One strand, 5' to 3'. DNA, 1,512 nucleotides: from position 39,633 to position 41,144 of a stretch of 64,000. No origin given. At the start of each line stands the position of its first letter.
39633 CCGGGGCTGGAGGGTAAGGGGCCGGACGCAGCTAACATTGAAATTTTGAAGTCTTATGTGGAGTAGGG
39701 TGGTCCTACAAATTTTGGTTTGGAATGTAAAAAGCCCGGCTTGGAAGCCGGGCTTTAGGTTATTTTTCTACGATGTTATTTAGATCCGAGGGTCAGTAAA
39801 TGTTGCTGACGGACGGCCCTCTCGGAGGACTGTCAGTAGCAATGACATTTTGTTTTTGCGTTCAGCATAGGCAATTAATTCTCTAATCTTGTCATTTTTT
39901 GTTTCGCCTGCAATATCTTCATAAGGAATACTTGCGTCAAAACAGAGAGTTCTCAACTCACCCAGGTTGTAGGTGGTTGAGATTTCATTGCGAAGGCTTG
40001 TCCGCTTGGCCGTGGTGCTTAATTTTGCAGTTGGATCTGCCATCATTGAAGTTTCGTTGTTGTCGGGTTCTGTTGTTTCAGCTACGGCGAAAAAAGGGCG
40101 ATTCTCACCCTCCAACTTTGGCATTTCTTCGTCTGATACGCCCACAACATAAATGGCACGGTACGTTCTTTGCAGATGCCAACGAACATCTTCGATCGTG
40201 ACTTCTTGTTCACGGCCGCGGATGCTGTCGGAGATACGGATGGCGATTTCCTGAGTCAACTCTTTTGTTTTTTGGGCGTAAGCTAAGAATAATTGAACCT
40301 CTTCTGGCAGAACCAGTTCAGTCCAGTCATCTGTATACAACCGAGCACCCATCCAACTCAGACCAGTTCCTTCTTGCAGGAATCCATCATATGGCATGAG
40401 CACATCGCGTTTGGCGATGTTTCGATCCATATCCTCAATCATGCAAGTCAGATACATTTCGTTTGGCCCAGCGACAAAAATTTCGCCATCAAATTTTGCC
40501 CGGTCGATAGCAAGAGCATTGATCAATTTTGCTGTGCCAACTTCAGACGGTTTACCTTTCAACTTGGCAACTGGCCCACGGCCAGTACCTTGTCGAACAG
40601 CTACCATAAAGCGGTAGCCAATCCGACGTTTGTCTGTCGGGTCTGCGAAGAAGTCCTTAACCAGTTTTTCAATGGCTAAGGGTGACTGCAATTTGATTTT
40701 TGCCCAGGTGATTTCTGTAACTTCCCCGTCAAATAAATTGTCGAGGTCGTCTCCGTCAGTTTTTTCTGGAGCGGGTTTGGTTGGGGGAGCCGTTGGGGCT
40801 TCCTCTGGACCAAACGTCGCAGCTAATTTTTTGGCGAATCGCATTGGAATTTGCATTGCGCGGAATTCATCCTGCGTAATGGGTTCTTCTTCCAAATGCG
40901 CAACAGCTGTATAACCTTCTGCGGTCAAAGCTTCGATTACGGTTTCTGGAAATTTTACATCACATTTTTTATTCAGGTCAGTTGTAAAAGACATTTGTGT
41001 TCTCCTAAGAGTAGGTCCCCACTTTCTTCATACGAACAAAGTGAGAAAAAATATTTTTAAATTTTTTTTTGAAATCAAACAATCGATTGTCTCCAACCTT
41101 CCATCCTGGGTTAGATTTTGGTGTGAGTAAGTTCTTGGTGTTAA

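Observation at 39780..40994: Divergently transcribed partner with a C-terminal effector-associated-domain-like adaptor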

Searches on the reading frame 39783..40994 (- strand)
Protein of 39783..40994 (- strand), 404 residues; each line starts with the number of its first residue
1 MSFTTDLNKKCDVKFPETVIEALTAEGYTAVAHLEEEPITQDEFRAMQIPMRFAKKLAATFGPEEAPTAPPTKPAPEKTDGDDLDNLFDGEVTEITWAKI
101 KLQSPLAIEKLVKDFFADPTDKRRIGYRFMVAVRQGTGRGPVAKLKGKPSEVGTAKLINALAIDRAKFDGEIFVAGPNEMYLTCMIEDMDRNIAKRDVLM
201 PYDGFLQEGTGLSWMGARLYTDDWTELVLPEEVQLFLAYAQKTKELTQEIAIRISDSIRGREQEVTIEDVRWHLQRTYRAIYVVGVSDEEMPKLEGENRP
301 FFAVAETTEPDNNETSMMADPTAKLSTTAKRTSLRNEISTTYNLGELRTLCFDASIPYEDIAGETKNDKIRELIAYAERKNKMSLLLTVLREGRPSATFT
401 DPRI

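Call 3: search_protein_families(library=pfam, proteins=[window:39783-40994:-], max_evalue=1)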
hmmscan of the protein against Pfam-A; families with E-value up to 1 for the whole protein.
window:39783-40994:- (404 aa): 1 family
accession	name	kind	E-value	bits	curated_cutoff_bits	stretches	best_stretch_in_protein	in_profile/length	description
PF19960.5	EAD7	-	6.2e-18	64.8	32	1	334-395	1-62/62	Effector-associated domain 7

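Call 4: search_protein_families(library=padloc, proteins=[window:39783-40994:-], max_evalue=1)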
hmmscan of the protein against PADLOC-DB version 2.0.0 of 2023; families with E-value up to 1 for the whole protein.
window:39783-40994:- (404 aa): 0 families

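Call 5: search_protein_families(library=ncbifam, proteins=[window:39783-40994:-], max_evalue=1)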
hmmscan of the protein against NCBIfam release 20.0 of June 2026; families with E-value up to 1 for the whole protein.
window:39783-40994:- (404 aa): 0 families

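Call 9: find_homologous_proteins(query=window:39783-40994:-)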
Query window:39783-40994:- (404 aa): 6 proteins with E <= 0.001 among 5118 candidates.
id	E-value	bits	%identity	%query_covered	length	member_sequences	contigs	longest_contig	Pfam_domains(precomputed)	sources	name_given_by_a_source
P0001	2.1e-266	901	100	100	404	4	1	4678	PF19960.7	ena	-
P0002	2.0e-129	450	65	75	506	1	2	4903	PF19960.7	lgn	-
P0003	3.1e-67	245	40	71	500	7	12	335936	PF19960.7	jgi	-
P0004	4.8e-64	235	39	72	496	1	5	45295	PF19960.7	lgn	-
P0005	1.4e-6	46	46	18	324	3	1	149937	PF19960.7,PF18863.7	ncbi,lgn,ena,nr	ncbi:MAG: hypothetical protein CL608_04535 [Anaerolineaceae bacterium]|nr:hypothetical protein [Anae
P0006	2.5e-5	42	46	10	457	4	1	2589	PF01582.26,PF19960.7,PF13676.12,PF08937.17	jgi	-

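Call 12: find_encoding_contigs(protein=P0003, flank=10000, max_places=6)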
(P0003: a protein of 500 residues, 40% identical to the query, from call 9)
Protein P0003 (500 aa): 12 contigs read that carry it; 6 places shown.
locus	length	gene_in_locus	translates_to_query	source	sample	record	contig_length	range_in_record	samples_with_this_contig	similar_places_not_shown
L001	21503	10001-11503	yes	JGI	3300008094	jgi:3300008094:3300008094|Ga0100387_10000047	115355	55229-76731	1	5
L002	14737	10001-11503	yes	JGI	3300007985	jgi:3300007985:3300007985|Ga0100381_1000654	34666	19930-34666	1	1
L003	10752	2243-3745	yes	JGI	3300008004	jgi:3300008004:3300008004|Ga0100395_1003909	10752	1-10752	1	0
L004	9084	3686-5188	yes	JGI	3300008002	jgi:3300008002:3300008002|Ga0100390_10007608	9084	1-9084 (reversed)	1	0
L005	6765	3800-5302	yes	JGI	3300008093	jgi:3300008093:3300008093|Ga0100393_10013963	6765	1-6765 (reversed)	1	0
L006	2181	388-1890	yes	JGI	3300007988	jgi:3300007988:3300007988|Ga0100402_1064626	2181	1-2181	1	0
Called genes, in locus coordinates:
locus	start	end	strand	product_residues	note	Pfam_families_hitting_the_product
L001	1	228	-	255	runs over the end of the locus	PF18900:DUF5656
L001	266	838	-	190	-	PF20772:TACO1_YebC_N, PF01709:Transcrip_reg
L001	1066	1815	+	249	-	PF13414:TPR_11 (faint), PF00515:TPR_1 (weak)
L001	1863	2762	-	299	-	-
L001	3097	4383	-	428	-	PF01702:TGT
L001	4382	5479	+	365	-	PF02547:Queuosine_synth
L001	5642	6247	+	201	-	-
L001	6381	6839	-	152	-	PF00889:EF_TS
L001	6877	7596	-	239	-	PF00318:Ribosomal_S2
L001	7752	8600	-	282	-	-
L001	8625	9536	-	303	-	PF00763:THF_DHG_CYH, PF02882:THF_DHG_CYH_C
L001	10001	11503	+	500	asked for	PF19960:EAD7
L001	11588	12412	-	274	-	PF01261:AP_endonuc_2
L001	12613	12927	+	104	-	-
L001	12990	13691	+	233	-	PF05050:Methyltransf_21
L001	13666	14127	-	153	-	-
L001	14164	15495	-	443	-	PF00464:SHMT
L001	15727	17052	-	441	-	-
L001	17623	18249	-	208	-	PF00156:Pribosyltran, PF14681:UPRTase (weak)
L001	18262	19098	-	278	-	PF00849:PseudoU_synth_2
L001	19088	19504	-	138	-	PF01252:Peptidase_A8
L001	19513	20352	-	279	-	PF01790:LGT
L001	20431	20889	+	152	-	-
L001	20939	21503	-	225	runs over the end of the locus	-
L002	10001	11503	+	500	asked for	PF19960:EAD7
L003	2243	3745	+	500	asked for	PF19960:EAD7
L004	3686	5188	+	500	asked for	PF19960:EAD7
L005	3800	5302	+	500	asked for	PF19960:EAD7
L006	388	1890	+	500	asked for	PF19960:EAD7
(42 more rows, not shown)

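Call 13: find_encoding_contigs(protein=P0004, flank=10000, max_places=5)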
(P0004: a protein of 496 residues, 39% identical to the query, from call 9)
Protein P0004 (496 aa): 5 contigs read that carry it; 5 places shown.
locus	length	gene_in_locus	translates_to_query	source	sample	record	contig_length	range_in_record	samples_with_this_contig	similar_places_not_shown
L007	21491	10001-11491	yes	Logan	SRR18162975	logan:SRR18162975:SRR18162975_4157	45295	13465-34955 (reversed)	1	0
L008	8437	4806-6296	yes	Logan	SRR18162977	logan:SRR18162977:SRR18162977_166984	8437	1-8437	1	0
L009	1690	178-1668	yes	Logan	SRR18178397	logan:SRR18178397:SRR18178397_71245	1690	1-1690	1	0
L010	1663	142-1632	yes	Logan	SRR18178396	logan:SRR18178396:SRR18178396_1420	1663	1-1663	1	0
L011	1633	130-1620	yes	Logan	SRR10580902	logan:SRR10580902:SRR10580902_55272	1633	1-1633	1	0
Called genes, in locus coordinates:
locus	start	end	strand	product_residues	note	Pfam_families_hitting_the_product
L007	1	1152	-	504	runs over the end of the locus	PF01676:Metalloenzyme, PF06415:iPGM_N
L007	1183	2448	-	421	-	PF03952:Enolase_N, PF00113:Enolase_C, PF07476:MAAL_C (faint), PF13378:MR_MLE_C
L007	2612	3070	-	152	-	PF00889:EF_TS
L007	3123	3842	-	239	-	PF00318:Ribosomal_S2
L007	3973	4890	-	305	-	PF00763:THF_DHG_CYH, PF02882:THF_DHG_CYH_C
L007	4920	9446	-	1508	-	PF02661:Fic (faint)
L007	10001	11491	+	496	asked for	PF19960:EAD7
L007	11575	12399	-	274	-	PF01261:AP_endonuc_2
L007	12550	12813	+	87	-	-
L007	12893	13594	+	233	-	PF05050:Methyltransf_21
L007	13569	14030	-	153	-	-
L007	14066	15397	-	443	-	PF00464:SHMT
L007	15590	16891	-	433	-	-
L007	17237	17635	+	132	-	-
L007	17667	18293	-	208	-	PF00156:Pribosyltran, PF14681:UPRTase (weak)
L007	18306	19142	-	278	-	PF00849:PseudoU_synth_2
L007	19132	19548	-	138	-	PF01252:Peptidase_A8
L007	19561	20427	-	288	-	PF01790:LGT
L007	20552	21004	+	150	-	-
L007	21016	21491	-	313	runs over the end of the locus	-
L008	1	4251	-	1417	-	?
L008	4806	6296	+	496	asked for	PF19960:EAD7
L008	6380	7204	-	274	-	PF01261:AP_endonuc_2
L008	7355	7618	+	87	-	-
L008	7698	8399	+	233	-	PF05050:Methyltransf_21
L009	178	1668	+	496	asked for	PF19960:EAD7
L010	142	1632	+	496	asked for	PF19960:EAD7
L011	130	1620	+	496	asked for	PF19960:EAD7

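Call 15: find_encoding_contigs(protein=P0002, flank=10000, max_places=4)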
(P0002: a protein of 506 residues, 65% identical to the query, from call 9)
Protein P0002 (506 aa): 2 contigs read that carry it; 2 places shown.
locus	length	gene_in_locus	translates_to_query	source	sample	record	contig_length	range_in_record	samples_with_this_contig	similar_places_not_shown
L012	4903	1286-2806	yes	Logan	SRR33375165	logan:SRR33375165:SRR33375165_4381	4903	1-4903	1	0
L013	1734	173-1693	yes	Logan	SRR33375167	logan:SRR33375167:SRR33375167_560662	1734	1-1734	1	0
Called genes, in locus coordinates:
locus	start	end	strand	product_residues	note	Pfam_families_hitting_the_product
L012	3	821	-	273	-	?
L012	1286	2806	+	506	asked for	PF19960:EAD7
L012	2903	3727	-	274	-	PF01261:AP_endonuc_2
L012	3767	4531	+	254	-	PF05050:Methyltransf_21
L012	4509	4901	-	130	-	?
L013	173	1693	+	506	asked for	PF19960:EAD7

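Call 20: search_protein_families(library=phrogs, proteins=[window:39783-40994:-, P0002, P0003, P0004], max_evalue=1)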
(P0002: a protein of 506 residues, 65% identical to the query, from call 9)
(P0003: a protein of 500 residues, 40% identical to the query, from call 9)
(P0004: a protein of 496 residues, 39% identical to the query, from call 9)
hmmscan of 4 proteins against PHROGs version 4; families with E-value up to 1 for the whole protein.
window:39783-40994:- (404 aa): 1 family
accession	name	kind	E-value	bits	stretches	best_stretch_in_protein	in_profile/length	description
phrog_28879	-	unknown function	0.28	12.7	1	232-286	18-73/116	-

P0002 (506 aa): 0 families

P0003 (500 aa): 0 families

P0004 (496 aa): 1 family
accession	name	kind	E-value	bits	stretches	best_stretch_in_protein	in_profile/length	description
phrog_10911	-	unknown function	0.18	12.8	0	319-336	13-30/75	-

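Call 21: search_solved_structures(query=window:40011-40994:-, max_evalue=10)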
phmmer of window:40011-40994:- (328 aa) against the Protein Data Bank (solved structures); distinct sequences matched with E-value up to 10: 0.

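Call 28: predict_structure(alignment_id=A1)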
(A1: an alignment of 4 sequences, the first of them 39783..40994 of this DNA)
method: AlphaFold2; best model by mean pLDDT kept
length: 404 residues; sequences in the alignment: 4
mean_pLDDT: 50.7   pTM: 0.33
mean pLDDT of the five models: 50.7, 44.3, 44.1, 43.6, 40.9
residues with pLDDT >= 90: 0; 70-90: 103; 50-70: 80; < 50: 221
segments of 3 or more residues with pLDDT < 50: 1-5, 10-12, 28-32, 40-93, 191-329, 400-404
pLDDT, mean of each block of 10 residues (from residue 1): 46 54 52 49 45 45 30 28 40 61 79 80 75 72 62 79 66 55 62 33 29 31 32 38 34 37 34 32 27 27 26 26 37 66 74 82 77 80 76 55 44
secondary structure, 60 per line:
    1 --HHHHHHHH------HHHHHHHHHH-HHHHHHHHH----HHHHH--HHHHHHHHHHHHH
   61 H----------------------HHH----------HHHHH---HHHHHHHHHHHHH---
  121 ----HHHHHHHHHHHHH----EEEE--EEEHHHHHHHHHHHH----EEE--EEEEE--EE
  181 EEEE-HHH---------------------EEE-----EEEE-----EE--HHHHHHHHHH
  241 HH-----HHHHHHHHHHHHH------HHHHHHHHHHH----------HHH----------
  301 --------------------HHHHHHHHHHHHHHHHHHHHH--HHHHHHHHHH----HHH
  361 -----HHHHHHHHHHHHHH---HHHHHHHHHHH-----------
elements in order: H3-10 H17-26 H28-36 H41-45 H48-61 H97-101 H105-117 H125-137 E142-145 E148-150 H151-162 E167-169 E172-176 E179-184 E210-212 E218-221 H231-242 H248-260 H267-277 H321-341 H344-353 H366-379 H383-393

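Call 32: search_protein_families(library=pfam, proteins=[P0002, P0003, P0004], max_evalue=0.1)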
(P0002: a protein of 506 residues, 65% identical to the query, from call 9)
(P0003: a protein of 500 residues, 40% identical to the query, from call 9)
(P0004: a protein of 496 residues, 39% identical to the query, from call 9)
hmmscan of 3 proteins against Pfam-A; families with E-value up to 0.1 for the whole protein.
P0002 (506 aa): 1 family
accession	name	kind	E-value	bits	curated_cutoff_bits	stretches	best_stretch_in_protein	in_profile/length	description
PF19960.5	EAD7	-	2.3e-22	79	32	1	437-497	1-61/62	Effector-associated domain 7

P0003 (500 aa): 1 family
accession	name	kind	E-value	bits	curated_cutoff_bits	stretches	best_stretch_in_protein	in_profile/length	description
PF19960.5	EAD7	-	2.4e-20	72.5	32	1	431-492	1-62/62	Effector-associated domain 7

P0004 (496 aa): 1 family
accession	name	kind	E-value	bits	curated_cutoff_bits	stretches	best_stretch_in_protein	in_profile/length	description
PF19960.5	EAD7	-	3.3e-20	72.1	32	1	427-488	1-62/62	Effector-associated domain 7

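Call 49: fold_search(model_id=the predicted structure, library=pdb)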
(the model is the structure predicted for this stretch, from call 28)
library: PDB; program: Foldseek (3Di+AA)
matches with E <= 10: 49; with E <= 0.001: 0
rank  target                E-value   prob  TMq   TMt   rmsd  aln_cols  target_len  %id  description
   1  7cus                  6.2e-01  0.05  0.09  0.13  17.3       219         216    9  Crystal structure of the sensor domain of VbrK from Vibrio parahaemolyticus (released 2020-10-07)
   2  7f2h_A                1.2e+00  0.03  0.08  0.11  15.1       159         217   10  Crystal structure of the sensor domain of VbrK from Vibrio rotiferianus (crystal type 2) (released 2022-04-20)
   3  5wve_Y                1.7e+00  0.72  0.16  0.53   3.5        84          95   17  Apaf-1-Caspase-9 holoenzyme (released 2017-02-08)
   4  7kb7                  1.9e+00  0.03  0.07  0.12  16.9       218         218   12  THE STRUCTURE OF A SENSOR DOMAIN OF A HISTIDINE KINASE (VxrA) FROM VIBRIO CHOLERAE O1 BIOVAR ELTOR STR. N16961, N239-T24 (released 2020-10-14)
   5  4rhw_E                2.0e+00  0.66  0.16  0.53   3.5        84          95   17  Crystal structure of Apaf-1 CARD and caspase-9 CARD complex (released 2014-10-15)
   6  4mex_F                2.1e+00  0.03  0.11  0.10  27.0       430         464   12  Crystal structure of Escherichia coli RNA polymerase in complex with salinamide A (released 2014-05-21)
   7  7s01_A                2.7e+00  0.02  0.10  0.09  29.2       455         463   12  X-ray structure of the phage AR9 non-virion RNA polymerase holoenzyme in complex with a forked oligonucleotide contain (released 2022-07-06)
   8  7bxt_M                3.3e+00  0.60  0.15  0.28   3.2        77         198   12  The cryo-EM structure of CENP-A nucleosome in complex with CENP-C peptide and CENP-N N-terminal domain (released 2021-02-10)
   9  4r7q                  3.3e+00  0.02  0.07  0.11  16.9       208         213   11  The structure of a sensor domain of a histidine kinase from Vibrio cholerae O1 biovar eltor str. N16961 (released 2014-09-10)
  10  6vjs_Y                3.3e+00  0.02  0.10  0.09  25.2       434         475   13  Escherichia coli RNA polymerase and ureidothiophene-2-carboxylic acid complex (released 2020-10-07)
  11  8tom_L                3.5e+00  0.02  0.12  0.09  26.1       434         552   10  Escherichia coli RNA polymerase closed complex intermediate at the lambda PR promoter (released 2024-07-03)
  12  7f2g                  3.5e+00  0.02  0.08  0.12  16.6       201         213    9  Crystal structure of the sensor domain of VbrK from Vibrio rotiferianus (crystal type 1) (released 2022-04-20)
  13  7kb3_C                3.5e+00  0.02  0.07  0.12  16.9       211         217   11  The structure of a sensor domain of a histidine kinase (VxrA) from Vibrio cholerae O1 biovar eltor str. N16961, 2nd fo (released 2020-10-14)
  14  7cjr                  3.6e+00  0.02  0.08  0.12  14.7       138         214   11  Crystal structure of a periplasmic sensor domain of histidine kinase VbrK (released 2020-09-16)
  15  8r0a_B                3.8e+00  0.04  0.09  0.02  41.3       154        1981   11  Cryo-EM structure of the cross-exon pre-B+5'ss complex (released 2024-05-22)
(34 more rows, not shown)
